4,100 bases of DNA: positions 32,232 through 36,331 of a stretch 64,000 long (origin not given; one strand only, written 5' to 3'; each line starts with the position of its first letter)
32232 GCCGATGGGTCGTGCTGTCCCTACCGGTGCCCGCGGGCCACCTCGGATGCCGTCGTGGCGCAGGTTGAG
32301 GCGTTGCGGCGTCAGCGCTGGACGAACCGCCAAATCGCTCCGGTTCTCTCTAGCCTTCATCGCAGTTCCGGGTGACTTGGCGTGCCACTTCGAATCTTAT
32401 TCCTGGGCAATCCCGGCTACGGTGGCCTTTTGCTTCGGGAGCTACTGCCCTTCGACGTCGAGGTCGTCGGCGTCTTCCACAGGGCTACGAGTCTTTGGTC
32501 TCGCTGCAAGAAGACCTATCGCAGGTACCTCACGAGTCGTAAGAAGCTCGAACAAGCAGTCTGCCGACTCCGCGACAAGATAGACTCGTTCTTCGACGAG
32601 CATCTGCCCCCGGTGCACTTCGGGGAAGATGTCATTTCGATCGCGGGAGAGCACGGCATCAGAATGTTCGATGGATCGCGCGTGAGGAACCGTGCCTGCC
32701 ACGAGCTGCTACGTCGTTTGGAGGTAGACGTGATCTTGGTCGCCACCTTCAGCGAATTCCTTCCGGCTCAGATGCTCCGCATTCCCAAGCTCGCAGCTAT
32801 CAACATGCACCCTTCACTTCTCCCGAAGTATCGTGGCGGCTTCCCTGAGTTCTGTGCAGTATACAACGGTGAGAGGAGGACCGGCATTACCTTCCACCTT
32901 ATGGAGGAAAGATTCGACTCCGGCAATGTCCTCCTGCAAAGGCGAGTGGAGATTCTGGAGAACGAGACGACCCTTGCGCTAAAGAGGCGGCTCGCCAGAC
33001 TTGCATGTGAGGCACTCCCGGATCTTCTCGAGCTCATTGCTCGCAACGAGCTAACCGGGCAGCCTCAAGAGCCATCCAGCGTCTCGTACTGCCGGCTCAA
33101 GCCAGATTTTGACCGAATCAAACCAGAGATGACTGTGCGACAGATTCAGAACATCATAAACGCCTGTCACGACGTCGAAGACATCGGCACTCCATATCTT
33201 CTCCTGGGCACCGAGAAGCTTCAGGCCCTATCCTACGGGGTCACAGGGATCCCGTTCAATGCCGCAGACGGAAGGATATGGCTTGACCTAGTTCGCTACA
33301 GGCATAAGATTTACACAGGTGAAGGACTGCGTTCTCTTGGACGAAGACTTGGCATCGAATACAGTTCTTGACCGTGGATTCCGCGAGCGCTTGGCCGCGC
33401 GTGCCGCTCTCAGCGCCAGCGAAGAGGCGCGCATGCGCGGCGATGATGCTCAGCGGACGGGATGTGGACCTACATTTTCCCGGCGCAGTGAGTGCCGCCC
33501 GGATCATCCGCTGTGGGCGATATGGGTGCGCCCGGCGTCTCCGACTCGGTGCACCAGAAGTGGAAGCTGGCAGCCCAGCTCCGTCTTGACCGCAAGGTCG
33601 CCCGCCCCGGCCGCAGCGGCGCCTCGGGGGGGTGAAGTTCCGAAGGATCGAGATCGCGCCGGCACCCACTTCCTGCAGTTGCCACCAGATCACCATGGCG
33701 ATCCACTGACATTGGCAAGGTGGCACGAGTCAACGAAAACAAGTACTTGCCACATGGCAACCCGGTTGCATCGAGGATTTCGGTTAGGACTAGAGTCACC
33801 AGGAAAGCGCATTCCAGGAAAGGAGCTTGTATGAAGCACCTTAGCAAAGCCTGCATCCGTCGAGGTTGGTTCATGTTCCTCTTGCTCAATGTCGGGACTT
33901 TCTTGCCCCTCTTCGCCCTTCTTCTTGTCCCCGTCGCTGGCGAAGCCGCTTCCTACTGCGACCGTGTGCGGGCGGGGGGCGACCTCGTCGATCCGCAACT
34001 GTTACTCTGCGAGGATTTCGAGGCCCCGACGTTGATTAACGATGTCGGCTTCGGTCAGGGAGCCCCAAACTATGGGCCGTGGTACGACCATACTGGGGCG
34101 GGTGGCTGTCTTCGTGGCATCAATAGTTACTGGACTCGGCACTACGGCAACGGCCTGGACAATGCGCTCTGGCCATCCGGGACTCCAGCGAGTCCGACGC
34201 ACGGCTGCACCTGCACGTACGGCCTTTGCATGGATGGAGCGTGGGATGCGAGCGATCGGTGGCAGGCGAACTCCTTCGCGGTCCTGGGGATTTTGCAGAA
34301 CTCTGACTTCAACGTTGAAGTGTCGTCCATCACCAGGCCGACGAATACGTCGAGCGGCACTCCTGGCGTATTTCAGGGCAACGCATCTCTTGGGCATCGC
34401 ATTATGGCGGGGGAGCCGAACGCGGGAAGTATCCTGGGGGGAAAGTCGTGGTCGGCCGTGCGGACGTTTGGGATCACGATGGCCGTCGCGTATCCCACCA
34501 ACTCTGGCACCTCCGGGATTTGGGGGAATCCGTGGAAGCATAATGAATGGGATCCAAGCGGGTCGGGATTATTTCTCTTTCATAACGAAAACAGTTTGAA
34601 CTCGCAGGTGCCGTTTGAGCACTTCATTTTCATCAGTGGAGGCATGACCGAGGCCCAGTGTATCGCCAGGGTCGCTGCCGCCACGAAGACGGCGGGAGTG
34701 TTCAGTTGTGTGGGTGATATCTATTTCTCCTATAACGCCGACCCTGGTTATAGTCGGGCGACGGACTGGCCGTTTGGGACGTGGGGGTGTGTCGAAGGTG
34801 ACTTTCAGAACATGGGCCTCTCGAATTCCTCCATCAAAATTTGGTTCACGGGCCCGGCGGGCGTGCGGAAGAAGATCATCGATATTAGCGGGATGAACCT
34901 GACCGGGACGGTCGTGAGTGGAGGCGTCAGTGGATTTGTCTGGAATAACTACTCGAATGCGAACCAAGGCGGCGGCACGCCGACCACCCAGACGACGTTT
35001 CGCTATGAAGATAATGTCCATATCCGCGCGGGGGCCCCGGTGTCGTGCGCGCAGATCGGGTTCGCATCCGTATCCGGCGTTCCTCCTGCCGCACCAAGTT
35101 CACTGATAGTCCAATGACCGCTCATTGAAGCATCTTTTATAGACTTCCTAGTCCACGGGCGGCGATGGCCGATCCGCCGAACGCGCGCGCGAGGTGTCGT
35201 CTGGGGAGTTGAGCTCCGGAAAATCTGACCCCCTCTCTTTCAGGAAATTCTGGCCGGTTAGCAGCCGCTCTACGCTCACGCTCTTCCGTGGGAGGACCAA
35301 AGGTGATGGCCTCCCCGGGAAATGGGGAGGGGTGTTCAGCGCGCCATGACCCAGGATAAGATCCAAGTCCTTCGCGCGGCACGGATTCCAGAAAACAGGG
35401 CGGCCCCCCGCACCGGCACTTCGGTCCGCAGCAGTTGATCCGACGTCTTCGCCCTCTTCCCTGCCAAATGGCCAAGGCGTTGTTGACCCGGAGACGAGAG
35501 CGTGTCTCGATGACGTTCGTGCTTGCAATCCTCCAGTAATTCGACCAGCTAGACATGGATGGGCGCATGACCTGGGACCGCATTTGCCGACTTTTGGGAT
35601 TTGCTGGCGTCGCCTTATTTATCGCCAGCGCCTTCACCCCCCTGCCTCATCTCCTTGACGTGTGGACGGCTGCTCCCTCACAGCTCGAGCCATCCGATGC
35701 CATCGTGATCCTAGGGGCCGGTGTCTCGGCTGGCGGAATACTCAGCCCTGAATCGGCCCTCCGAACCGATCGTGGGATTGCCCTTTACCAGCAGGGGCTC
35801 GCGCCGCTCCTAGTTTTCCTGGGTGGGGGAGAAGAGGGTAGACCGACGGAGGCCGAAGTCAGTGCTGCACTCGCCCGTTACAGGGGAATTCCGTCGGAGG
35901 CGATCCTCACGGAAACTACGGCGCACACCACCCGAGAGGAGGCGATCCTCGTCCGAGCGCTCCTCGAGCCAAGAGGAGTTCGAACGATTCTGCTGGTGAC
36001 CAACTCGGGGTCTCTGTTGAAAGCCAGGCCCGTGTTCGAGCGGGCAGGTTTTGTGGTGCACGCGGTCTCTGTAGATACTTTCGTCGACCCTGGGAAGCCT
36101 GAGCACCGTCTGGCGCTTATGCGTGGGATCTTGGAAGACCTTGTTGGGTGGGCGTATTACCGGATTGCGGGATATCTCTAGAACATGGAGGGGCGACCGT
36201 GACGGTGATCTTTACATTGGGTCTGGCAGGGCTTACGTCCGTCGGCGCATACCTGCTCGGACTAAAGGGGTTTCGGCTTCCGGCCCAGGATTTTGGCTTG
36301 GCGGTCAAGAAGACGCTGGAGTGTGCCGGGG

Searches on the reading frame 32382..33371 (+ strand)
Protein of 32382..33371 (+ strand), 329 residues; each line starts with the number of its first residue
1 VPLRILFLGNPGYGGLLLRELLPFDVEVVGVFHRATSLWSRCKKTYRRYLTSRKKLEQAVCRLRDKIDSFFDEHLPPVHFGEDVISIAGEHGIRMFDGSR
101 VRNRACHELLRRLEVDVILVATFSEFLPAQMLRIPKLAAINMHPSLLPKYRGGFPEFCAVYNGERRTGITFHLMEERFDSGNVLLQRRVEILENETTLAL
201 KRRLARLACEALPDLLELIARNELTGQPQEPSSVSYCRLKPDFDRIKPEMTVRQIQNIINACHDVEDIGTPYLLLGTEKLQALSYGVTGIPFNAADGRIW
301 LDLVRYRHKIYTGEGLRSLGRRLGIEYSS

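Call 13: search_protein_families(library=ncbifam, proteins=[window:32382-33371:+], max_evalue=0.00001)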
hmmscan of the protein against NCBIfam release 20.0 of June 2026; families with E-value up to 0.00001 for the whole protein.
window:32382-33371:+ (329 aa): 7 families
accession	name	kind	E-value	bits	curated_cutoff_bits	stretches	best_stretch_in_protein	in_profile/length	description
TIGR00460.1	fmt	equivalog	1.9e-36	125.8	201.5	1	82-263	47-229/315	methionyl-tRNA formyltransferase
NF005414.0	PRK06988.1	equivalog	7.6e-31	107.2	316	1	83-262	46-226/311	formyltransferase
NF005998.1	PRK08125.1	equivalog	4.9e-30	104.5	777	1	79-263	40-225/649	bifunctional UDP-4-amino-4-deoxy-L-arabinose formyltransferase/UDP-glucuronic acid oxidase ArnA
TIGR00639.1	PurN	equivalog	8.8e-20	71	150.1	1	103-223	68-188/192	phosphoribosylglycinamide formyltransferase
NF005755.0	PRK07579.1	equivalog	1.3e-12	48.1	238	1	116-247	67-193/245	dTDP-4-amino-4,6-dideoxyglucose formyltransferase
NF004684.0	PRK06027.1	subfamily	1.4e-08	34.8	223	1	103-202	154-253/286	formyltetrahydrofolate deformylase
TIGR00655.1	PurU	equivalog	4.3e-07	29.8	285.95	1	103-202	149-248/280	formyltetrahydrofolate deformylase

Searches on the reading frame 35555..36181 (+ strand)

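Call 13: search_protein_families(library=ncbifam, proteins=[window:35555-36181:+], max_evalue=0.00001)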
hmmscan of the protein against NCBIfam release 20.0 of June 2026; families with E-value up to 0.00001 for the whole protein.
window:35555-36181:+ (208 aa): 1 family
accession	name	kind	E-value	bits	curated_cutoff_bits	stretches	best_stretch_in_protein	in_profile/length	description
NF007794.0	PRK10494.1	equivalog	3.6e-09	36.5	205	1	45-166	77-202/259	envelope biogenesis factor ElyC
